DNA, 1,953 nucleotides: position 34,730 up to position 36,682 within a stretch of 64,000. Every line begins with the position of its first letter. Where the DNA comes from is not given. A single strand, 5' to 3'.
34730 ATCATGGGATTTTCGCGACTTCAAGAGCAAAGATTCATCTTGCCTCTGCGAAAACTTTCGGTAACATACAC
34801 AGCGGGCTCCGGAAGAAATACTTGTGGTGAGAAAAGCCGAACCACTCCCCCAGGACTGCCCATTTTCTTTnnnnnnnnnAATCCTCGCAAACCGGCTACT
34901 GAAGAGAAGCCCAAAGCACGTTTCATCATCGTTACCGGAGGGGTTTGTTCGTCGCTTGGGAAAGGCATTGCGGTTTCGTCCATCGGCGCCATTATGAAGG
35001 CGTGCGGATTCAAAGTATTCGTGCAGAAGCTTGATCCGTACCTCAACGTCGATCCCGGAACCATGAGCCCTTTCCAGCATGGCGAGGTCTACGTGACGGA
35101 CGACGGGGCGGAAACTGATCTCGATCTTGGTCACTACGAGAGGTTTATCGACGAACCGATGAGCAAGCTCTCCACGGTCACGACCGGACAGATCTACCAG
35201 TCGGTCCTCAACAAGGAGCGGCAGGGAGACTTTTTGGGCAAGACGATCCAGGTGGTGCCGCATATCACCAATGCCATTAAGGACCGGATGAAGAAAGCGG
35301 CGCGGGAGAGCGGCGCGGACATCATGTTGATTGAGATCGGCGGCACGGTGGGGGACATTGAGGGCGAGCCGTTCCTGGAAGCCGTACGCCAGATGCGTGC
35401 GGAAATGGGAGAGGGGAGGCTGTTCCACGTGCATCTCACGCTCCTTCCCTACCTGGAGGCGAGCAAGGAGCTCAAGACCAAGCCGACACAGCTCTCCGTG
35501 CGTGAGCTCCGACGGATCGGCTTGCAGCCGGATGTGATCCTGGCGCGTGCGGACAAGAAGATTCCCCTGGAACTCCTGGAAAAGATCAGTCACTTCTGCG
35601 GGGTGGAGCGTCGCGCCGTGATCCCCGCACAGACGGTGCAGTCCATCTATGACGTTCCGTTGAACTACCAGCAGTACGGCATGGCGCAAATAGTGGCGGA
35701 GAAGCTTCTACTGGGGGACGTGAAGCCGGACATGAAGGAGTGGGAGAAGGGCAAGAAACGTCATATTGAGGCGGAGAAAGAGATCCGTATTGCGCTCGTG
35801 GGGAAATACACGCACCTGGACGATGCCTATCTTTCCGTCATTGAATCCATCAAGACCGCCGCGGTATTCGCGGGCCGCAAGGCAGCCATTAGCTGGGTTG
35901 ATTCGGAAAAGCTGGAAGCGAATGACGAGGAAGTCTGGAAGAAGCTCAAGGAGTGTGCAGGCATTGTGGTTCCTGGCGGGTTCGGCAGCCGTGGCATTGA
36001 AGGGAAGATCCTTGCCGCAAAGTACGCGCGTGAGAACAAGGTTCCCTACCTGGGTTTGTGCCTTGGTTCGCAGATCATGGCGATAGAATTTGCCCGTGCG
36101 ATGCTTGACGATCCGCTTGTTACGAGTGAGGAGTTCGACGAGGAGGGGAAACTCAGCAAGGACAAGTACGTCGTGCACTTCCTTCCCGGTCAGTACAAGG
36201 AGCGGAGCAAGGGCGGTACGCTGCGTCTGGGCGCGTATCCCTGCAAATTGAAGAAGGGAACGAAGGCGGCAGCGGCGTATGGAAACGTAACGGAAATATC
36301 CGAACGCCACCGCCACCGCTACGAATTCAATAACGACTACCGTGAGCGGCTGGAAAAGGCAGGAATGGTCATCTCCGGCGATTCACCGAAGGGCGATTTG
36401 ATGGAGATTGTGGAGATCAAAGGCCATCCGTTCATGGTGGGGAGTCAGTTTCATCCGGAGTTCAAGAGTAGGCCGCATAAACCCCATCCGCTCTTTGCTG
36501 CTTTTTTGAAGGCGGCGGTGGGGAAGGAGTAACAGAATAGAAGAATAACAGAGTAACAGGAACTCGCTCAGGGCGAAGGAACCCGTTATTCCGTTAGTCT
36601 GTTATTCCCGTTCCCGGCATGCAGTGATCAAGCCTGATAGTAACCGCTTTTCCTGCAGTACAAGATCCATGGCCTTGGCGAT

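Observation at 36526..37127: Four-helix-bundle (rRNA-IVS protein / Avd-like) gene in a 602-bp cassette with perfect 11-bp terminal inverted repeats, wedged exactly between pyrG and pyrD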

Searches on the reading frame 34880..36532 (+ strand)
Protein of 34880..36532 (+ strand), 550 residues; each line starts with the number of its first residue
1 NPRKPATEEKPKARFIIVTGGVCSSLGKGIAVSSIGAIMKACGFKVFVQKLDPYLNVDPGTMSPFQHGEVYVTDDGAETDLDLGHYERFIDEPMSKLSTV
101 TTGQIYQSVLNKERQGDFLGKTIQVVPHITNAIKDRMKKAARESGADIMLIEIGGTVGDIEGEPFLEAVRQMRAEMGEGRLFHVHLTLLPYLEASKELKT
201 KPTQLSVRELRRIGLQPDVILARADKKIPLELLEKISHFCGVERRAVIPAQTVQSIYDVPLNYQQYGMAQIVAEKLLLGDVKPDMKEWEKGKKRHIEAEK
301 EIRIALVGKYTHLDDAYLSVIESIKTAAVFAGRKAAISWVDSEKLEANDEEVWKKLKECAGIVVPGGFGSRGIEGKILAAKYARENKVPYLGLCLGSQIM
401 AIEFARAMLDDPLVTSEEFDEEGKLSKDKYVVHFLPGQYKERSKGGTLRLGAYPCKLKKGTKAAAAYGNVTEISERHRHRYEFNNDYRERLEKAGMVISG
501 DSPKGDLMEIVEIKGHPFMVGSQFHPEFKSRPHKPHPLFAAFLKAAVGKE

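Call 4: search_protein_families(library=pfam, proteins=[window:34880-36532:+])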
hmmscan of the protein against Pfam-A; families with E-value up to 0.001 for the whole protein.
window:34880-36532:+ (550 aa): 3 families
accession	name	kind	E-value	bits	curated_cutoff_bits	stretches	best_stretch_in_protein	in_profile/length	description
PF06418.20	CTP_synth_N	-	6.6e-119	396.6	26.1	1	14-277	1-264/265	CTP synthase N-terminus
PF00117.34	GATase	-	9e-39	133.5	22.8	1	313-544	2-189/190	Glutamine amidotransferase class-I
PF07722.19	Peptidase_C26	-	9.1e-05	22.7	20.5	1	381-527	99-219/219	Peptidase C26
